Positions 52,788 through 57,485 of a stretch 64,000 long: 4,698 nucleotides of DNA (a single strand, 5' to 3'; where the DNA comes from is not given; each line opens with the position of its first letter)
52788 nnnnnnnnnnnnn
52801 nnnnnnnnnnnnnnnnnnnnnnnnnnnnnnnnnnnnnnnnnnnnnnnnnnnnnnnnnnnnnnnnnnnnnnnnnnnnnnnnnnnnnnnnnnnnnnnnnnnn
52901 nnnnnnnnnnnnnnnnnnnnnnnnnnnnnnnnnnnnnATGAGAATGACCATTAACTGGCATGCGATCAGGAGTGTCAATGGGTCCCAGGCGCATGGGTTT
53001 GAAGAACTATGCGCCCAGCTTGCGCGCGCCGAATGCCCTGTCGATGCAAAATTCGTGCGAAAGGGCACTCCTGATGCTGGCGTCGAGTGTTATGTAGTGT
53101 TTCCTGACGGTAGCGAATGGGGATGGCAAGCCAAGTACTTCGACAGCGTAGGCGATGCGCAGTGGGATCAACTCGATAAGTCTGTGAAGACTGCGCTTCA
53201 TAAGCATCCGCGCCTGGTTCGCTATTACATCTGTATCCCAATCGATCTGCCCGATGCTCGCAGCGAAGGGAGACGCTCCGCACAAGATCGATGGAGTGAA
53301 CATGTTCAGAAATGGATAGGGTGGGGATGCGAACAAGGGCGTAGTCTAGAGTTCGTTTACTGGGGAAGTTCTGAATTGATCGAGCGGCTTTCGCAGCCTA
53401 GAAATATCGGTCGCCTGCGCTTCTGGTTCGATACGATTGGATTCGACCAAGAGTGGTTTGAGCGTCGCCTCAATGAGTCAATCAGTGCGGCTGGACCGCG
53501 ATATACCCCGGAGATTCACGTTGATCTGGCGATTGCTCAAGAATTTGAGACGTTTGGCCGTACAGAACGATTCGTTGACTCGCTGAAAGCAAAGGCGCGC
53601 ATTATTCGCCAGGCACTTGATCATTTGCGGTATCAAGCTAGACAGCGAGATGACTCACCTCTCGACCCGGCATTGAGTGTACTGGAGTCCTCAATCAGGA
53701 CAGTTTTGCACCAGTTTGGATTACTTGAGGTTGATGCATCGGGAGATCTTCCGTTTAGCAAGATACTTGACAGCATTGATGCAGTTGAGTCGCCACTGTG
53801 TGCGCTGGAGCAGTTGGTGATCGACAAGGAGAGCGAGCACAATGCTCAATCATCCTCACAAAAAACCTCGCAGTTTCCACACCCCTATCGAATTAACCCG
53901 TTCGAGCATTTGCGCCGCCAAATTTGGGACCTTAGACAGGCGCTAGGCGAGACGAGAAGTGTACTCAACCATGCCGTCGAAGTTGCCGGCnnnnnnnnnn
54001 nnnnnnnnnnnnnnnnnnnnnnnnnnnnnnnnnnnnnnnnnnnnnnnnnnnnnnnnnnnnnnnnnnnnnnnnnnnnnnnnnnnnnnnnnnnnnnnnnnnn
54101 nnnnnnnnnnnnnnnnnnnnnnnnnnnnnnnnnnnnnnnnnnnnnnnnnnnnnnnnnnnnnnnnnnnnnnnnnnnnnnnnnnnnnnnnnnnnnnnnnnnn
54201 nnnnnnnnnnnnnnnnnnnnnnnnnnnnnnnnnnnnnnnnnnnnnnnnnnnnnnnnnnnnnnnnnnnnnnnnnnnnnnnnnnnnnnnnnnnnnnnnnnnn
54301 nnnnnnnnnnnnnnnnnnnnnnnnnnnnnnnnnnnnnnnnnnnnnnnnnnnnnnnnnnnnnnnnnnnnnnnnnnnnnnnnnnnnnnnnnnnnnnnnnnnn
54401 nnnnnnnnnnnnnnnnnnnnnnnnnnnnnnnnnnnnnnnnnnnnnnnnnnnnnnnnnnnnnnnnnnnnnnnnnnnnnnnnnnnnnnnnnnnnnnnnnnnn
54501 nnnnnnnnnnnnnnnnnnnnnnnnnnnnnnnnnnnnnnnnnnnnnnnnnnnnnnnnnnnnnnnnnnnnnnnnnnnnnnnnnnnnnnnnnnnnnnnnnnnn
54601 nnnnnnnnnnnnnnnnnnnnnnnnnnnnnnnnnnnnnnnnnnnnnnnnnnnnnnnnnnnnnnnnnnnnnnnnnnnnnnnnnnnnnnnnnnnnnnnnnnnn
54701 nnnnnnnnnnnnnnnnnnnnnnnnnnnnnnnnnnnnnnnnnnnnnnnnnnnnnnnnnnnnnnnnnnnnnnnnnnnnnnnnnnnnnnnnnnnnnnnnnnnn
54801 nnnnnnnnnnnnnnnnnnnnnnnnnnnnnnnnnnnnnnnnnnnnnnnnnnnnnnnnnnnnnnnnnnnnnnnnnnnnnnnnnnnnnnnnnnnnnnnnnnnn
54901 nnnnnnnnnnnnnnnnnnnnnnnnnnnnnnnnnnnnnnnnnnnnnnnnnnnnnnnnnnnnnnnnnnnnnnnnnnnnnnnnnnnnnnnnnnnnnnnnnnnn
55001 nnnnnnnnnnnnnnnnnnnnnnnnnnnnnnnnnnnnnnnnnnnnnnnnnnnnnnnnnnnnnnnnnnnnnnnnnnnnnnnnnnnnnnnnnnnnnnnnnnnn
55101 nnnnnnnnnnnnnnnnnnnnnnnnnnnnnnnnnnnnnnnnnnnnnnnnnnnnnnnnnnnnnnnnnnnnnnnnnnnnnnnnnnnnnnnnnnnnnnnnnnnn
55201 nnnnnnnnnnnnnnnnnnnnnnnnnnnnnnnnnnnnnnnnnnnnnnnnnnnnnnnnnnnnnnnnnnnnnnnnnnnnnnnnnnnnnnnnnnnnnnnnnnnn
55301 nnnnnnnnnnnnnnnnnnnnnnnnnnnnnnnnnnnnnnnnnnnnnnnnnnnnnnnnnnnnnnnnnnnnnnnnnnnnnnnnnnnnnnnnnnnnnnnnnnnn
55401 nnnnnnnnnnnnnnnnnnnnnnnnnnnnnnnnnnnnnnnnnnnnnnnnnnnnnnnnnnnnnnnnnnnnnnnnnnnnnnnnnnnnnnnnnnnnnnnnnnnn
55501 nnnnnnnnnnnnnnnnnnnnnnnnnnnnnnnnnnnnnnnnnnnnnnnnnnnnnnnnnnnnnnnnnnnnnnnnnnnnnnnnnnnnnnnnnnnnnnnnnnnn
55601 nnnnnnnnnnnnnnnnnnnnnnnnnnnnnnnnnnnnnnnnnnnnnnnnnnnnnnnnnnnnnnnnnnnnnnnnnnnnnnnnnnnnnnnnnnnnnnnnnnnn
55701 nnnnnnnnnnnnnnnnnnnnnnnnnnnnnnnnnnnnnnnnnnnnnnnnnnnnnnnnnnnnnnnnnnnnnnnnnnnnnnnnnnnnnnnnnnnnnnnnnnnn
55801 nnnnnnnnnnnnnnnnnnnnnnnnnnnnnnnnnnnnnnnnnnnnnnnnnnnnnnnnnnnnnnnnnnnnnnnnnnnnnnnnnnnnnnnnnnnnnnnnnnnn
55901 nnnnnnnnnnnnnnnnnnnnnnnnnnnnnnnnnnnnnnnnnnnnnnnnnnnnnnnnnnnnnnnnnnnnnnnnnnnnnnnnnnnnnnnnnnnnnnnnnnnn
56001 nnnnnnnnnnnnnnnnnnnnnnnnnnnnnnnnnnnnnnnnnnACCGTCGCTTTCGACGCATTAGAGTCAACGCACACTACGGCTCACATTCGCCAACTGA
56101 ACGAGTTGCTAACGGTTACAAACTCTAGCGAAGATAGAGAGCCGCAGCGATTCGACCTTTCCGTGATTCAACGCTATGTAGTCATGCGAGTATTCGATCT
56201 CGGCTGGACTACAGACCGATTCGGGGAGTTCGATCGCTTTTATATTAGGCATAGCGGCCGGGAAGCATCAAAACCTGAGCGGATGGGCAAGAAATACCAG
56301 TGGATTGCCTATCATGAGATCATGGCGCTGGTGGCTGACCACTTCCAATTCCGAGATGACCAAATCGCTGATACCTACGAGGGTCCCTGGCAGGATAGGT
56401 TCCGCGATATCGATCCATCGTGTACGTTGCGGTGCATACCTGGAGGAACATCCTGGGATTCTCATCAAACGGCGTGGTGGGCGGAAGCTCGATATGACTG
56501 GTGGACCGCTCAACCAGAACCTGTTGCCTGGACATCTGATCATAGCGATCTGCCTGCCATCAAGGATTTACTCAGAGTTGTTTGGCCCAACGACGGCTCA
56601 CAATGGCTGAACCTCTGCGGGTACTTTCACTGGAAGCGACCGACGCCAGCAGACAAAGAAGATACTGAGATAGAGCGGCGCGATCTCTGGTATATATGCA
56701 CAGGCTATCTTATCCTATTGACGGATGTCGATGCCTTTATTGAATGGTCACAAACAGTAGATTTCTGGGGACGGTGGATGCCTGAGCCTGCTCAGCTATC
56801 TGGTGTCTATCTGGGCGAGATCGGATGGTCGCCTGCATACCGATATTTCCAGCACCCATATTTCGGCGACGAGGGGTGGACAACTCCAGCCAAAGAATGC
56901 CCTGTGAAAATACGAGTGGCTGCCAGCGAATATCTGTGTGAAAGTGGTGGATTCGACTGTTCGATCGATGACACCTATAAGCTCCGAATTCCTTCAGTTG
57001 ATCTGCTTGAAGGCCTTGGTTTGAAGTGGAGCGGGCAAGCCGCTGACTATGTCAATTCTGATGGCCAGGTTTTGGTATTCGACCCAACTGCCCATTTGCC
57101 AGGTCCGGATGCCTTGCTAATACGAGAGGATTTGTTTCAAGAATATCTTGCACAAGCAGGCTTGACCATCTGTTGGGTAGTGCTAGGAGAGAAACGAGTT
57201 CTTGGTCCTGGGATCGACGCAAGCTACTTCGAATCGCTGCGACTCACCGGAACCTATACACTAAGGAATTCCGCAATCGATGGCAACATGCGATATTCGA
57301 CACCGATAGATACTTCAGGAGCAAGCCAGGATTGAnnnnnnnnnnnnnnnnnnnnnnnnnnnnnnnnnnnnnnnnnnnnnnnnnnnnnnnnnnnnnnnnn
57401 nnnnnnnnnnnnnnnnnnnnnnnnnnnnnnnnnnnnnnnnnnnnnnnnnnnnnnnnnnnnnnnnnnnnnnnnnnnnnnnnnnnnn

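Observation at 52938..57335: Low-GC ~1465-aa Mrr-like nuclease / STAND NTPase giant inserted between pglZ and the methyltransferase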

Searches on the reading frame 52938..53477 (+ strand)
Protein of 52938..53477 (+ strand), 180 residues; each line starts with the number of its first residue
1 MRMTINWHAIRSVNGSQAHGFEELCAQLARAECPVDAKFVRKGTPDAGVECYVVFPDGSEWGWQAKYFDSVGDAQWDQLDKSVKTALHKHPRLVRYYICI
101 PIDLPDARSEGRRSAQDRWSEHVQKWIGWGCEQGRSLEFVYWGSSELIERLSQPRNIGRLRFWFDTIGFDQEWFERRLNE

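Call 25: search_protein_families(library=pfam, proteins=[window:52938-53477:+], max_evalue=10)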
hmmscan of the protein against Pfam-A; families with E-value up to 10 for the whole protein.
window:52938-53477:+ (180 aa): 0 families

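Call 26: search_solved_structures(query=window:52938-53477:+, max_evalue=10, show_alignments=3)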
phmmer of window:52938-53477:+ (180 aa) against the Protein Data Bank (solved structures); distinct sequences matched with E-value up to 10: 1.
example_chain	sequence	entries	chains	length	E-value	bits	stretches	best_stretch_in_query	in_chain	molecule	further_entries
3hul_A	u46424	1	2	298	1.2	12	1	52-115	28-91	Homoserine kinase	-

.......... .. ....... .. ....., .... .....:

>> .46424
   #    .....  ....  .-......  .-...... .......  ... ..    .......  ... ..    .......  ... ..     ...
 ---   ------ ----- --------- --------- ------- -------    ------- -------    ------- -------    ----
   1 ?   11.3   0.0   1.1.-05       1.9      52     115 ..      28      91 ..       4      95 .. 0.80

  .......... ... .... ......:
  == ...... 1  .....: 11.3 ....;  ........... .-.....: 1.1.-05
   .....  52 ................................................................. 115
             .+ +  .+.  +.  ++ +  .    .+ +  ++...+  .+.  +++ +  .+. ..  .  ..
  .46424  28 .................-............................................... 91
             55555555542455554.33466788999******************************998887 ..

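Call 31: search_solved_structures(query=A1, max_evalue=10, show_alignments=3)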
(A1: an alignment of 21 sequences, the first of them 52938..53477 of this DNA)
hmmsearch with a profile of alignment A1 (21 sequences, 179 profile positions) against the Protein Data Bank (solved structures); distinct sequences matched with E-value up to 10: 2.
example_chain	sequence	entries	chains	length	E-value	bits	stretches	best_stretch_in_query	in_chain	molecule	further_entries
8dgf_A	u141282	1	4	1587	0.0066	19.1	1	14-99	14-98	ATP-binding protein Avs4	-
8fcj_A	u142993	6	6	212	0.031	16.9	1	79-131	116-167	Type I-B CRISPR-associated protein Cas5 | A Type I-B CRISPR-associated protein Cas5 | Nostoc sp. 'Peltigera membranacea cyanobiont' 210A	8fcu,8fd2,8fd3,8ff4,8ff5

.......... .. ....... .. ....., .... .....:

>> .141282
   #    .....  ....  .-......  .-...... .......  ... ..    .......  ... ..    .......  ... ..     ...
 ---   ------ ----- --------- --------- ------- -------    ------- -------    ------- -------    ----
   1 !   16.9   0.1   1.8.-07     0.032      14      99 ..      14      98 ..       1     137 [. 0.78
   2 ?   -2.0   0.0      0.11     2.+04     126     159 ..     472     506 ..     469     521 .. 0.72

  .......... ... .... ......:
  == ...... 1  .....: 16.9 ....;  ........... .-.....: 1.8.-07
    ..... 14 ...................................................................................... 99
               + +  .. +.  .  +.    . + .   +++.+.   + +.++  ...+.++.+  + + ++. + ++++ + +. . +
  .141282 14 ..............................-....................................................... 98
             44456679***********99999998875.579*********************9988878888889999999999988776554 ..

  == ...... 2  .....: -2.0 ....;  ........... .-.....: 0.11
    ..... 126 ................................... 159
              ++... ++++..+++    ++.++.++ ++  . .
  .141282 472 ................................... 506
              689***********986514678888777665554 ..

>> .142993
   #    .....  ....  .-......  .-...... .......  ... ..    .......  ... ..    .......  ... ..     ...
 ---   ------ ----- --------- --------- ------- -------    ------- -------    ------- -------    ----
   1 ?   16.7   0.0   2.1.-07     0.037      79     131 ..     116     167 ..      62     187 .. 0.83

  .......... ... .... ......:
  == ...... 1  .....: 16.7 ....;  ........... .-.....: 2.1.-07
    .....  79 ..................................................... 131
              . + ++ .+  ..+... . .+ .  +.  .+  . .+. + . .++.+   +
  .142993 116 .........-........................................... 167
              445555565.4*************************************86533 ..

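Call 38: predict_structure(alignment_id=A1)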
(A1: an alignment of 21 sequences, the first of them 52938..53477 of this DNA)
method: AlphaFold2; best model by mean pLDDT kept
length: 180 residues; sequences in the alignment: 21
mean_pLDDT: 82.3   pTM: 0.76
mean pLDDT of the five models: 82.3, 81.1, 79.3, 78.3, 77.7
residues with pLDDT >= 90: 86; 70-90: 52; 50-70: 33; < 50: 9
segments of 3 or more residues with pLDDT < 50: 165-169
pLDDT, mean of each block of 10 residues (from residue 1): 73 71 90 92 77 96 92 93 94 95 77 86 96 95 86 67 47 54
secondary structure, 60 per line:
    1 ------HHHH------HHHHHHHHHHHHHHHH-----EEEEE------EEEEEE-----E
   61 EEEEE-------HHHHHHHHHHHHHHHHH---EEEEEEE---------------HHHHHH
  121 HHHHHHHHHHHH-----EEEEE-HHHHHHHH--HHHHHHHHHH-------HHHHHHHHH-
elements in order: H7-10 H17-32 E38-42 E49-54 E60-65 H73-89 E93-99 H115-132 E138-142 H144-151 H154-163 H171-179

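Call 41: fold_search(model_id=the predicted structure, library=pdb)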
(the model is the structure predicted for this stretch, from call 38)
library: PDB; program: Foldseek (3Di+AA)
matches with E <= 10: 1295; with E <= 0.001: 1
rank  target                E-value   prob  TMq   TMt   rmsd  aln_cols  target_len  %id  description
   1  8dgf_A                9.5e-05  1.00  0.47  0.07   5.9       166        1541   18  Avs4 bound to phage PhiV-1 portal (released 2022-08-03)
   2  8dgf_B                1.3e-03  1.00  0.54  0.08   5.2       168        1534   18  Avs4 bound to phage PhiV-1 portal (released 2022-08-03)
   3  5gkj_B                4.0e-03  0.99  0.36  0.30   5.1       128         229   15  Structure of EndoMS in apo form (released 2016-11-02)
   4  5jp3_E                6.9e-03  0.30  0.20  0.20  11.3       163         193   14  Structure of Xanthomonas campestris effector protein XopD bound to ubiquitin (released 2016-07-27)
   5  8q3k_E                7.3e-03  1.00  0.39  0.35   3.8       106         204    5  The open state of the ASFV apo-RNA polymerase (released 2024-02-14)
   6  8q3b_E                8.9e-03  0.99  0.38  0.34   4.2       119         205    4  The closed state of the ASFV apo-RNA polymerase (released 2024-02-14)
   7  7jpj_B                1.0e-02  0.97  0.30  0.14   5.3        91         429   13  Crystal Structure of the essential dimeric LYSA from Phaeodactylum tricornutum (released 2021-06-16)
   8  8cbl_E                1.2e-02  0.20  0.21  0.08  15.2       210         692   12  Structure of human mitochondrial RNase Z in complex with mitochondrial pre-tRNA-His(0,Ser) (released 2024-06-12)
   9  1wtd_A                1.3e-02  0.80  0.34  0.25   9.5       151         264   11  Crystal structure of type II restrcition endonuclease, EcoO109I DNA-free form (released 2004-12-14)
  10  6wam_F                1.3e-02  0.57  0.29  0.15   8.1       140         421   11  Structure of Acinetobacter baumannii Cap4 SAVED/CARF-domain containing receptor (released 2020-06-17)
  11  6wan_F                1.4e-02  0.54  0.29  0.15   8.1       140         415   11  Structure of Acinetobacter baumannii Cap4 SAVED/CARF-domain containing receptor with the cyclic trinucleotide 3'3'3'-c (released 2020-06-17)
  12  6wan_D                1.7e-02  0.75  0.38  0.19   7.7       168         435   11  Structure of Acinetobacter baumannii Cap4 SAVED/CARF-domain containing receptor with the cyclic trinucleotide 3'3'3'-c (released 2020-06-17)
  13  5jp3_A                2.0e-02  0.20  0.19  0.18  11.5       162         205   14  Structure of Xanthomonas campestris effector protein XopD bound to ubiquitin (released 2016-07-27)
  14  6vm6_F                2.2e-02  0.47  0.29  0.14   8.2       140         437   11  Structure of Acinetobacter baumannii Cap4 SAVED/CARF-domain containing receptor with the cyclic trinucleotide 2'3'3'-c (released 2020-06-17)
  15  5jp1_A                2.4e-02  0.20  0.20  0.18  11.2       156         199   13  Structure of Xanthomonas campestris effector protein XopD bound to tomato SUMO (released 2016-07-27)
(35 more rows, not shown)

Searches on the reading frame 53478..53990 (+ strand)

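Call 25: search_protein_families(library=pfam, proteins=[window:53478-53990:+], max_evalue=10)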
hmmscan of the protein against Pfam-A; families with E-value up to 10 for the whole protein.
window:53478-53990:+ (171 aa): 2 families
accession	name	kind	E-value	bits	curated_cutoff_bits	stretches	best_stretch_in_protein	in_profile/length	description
PF08336.16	P4Ha_N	-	0.039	14.2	25.3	1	22-60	12-50/135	Prolyl 4-Hydroxylase alpha-subunit, N-terminal region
PF00346.24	Complex1_49kDa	-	0.17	11.3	24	1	13-119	122-224/271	Respiratory-chain NADH dehydrogenase, 49 Kd subunit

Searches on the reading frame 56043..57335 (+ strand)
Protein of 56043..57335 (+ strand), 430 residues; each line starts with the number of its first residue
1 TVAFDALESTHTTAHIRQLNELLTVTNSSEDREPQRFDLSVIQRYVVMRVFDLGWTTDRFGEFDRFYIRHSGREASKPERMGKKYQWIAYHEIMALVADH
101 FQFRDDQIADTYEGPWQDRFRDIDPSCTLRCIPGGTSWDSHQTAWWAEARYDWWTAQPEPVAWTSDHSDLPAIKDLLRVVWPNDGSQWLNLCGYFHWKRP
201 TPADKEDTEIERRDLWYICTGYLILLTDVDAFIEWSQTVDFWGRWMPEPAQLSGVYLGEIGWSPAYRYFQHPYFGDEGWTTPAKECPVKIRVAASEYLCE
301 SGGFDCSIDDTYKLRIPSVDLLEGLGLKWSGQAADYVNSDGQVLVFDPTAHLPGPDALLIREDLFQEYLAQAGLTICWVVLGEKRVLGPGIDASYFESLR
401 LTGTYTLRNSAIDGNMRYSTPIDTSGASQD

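Call 24: search_solved_structures(query=window:56043-57335:+, max_evalue=0.001, show_alignments=1)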
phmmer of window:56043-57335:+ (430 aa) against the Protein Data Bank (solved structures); distinct sequences matched with E-value up to 0.001: 1.
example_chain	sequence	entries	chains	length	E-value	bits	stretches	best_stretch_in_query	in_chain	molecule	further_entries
9o4e_A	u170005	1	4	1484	8.9e-54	186.4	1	34-417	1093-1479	AVAST type 2 anti-phage system protein Avs2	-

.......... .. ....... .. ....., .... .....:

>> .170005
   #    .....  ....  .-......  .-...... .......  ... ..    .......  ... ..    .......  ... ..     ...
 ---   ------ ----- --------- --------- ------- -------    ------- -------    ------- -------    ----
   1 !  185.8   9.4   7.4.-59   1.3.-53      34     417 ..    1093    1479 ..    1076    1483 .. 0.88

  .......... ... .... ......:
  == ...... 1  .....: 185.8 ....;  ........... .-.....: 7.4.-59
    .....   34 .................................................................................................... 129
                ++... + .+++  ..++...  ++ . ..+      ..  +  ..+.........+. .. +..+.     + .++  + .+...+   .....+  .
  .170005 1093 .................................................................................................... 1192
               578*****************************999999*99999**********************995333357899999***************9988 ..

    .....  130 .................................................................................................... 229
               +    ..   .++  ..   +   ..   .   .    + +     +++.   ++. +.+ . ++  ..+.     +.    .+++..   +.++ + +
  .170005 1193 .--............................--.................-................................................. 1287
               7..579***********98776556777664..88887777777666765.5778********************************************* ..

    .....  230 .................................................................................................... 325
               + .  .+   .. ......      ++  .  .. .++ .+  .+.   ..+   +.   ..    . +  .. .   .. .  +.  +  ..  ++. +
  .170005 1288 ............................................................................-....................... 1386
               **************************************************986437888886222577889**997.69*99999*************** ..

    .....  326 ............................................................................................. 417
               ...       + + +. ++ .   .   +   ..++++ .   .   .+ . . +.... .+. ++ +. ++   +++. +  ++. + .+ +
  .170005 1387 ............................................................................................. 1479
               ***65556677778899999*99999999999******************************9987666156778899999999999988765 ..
